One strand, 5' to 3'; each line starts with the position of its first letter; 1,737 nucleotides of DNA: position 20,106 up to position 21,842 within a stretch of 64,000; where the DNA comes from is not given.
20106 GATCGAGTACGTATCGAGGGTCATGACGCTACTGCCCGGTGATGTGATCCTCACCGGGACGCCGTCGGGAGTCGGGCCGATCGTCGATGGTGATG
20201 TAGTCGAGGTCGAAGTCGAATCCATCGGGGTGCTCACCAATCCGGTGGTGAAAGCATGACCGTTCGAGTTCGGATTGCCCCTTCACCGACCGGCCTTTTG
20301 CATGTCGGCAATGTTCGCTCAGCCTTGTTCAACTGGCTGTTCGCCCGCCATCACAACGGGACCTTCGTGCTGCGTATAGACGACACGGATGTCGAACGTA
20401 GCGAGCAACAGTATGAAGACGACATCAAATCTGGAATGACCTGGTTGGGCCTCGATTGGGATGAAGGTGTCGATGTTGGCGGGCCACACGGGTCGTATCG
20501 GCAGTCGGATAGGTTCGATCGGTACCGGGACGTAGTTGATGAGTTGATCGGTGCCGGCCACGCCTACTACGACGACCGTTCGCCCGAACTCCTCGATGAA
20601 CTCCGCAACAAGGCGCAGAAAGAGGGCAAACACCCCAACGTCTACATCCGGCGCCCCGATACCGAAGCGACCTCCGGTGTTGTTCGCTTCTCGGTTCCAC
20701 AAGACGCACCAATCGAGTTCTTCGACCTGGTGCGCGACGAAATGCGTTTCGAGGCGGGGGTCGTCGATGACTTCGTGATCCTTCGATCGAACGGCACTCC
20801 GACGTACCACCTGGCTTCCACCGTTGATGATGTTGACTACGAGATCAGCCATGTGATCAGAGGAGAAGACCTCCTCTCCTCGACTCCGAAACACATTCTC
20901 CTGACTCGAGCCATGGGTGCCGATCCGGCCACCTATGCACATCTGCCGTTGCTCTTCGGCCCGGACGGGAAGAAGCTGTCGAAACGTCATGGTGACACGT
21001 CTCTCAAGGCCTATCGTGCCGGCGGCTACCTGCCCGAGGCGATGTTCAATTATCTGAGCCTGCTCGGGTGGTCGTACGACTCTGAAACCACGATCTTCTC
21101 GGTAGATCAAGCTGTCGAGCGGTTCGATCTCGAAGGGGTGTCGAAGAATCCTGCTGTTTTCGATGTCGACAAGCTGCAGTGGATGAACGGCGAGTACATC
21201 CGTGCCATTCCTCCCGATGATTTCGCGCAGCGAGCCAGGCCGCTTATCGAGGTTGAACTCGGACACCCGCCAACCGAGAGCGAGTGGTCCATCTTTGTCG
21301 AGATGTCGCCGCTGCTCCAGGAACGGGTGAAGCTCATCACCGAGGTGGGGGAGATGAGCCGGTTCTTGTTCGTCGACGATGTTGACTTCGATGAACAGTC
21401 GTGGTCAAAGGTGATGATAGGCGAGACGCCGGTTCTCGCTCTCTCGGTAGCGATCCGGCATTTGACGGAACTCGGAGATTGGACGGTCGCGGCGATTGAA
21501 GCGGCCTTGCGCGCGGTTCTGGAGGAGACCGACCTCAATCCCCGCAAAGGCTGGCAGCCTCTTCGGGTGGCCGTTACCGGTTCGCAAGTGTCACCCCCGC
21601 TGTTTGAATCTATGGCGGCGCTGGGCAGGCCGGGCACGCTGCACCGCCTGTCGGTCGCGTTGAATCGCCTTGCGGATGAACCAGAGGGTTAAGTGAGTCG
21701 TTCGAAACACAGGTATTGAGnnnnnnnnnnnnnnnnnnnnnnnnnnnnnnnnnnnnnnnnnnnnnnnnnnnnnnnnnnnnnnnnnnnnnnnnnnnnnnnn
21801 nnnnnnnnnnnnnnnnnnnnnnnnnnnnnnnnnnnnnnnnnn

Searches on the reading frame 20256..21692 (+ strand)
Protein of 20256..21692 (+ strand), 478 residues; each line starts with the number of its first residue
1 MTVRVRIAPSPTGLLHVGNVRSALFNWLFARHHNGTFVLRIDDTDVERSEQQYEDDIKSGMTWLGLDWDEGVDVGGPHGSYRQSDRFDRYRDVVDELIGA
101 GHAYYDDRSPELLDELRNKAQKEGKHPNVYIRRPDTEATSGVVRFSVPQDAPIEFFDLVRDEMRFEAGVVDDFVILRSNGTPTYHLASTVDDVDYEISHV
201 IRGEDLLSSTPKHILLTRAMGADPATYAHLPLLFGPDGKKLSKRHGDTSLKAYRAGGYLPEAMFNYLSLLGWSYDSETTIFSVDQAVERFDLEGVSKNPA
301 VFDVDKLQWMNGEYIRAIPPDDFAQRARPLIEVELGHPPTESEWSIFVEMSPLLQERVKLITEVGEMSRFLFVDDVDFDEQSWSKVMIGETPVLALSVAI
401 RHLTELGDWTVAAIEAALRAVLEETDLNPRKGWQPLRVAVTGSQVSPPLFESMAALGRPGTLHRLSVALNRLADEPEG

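Call 41: find_encoding_contigs(protein=window:20256-21692:+, flank=2000, max_places=4)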
Protein window:20256-21692:+ (478 aa): 5 contigs read that carry it; 2 places shown.
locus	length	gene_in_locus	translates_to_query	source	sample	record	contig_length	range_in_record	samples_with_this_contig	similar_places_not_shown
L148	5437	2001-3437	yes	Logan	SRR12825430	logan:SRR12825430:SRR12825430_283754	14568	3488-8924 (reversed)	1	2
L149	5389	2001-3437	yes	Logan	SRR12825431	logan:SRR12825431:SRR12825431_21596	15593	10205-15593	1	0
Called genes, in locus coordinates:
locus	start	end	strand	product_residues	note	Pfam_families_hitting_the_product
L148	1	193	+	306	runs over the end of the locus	PF01063:Aminotran_4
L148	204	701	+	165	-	-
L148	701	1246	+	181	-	PF03061:4HBT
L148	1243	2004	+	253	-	PF10370:Rv2993c-like_N, PF01557:FAA_hydrolase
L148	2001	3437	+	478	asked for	PF00749:tRNA-synt_1c, PF19269:Anticodon_2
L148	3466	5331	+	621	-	PF00989:PAS, PF13426:PAS_9, PF00989:PAS, PF08448:PAS_4, PF13426:PAS_9, PF08447:PAS_3, PF00512:HisKA, PF02518:HATPase_c, +1 more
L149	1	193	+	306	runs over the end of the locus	PF01063:Aminotran_4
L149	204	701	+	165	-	-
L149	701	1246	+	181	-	PF03061:4HBT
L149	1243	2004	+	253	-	PF10370:Rv2993c-like_N, PF01557:FAA_hydrolase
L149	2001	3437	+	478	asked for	PF00749:tRNA-synt_1c, PF19269:Anticodon_2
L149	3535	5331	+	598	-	PF00989:PAS, PF13426:PAS_9, PF00989:PAS, PF08448:PAS_4, PF08447:PAS_3, PF13426:PAS_9, PF00512:HisKA, PF02518:HATPase_c, +1 more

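Call 51: list_cluster_members(proteins=[window:29376-29720:-, window:29777-30070:+, window:20256-21692:+, window:34630-36099:+, window:28396-29004:+])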
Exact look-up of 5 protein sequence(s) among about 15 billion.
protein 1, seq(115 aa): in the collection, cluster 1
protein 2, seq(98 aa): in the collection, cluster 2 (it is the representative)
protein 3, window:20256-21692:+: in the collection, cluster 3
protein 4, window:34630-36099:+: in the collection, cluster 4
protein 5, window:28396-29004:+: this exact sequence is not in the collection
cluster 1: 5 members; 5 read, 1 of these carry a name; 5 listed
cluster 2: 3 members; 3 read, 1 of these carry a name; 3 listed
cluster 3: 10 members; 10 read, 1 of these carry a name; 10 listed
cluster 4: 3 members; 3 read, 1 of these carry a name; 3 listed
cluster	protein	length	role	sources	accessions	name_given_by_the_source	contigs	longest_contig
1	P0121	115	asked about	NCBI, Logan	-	-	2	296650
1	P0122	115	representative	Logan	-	-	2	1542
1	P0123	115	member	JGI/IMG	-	hypothetical protein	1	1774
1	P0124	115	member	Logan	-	-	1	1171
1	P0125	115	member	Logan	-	-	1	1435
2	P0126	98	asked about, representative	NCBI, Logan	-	-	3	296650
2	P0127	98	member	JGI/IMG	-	hypothetical protein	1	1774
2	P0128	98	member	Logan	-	-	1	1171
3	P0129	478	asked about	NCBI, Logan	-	-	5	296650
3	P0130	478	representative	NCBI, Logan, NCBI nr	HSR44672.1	MAG TPA: glutamate--tRNA ligase [Acidimicrobiia bacterium] | glutamate--tRNA ligase [Acidimicrobiia bacterium]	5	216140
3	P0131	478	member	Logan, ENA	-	-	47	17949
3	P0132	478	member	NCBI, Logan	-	-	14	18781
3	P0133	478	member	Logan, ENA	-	-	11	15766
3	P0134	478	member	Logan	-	-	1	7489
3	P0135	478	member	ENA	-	-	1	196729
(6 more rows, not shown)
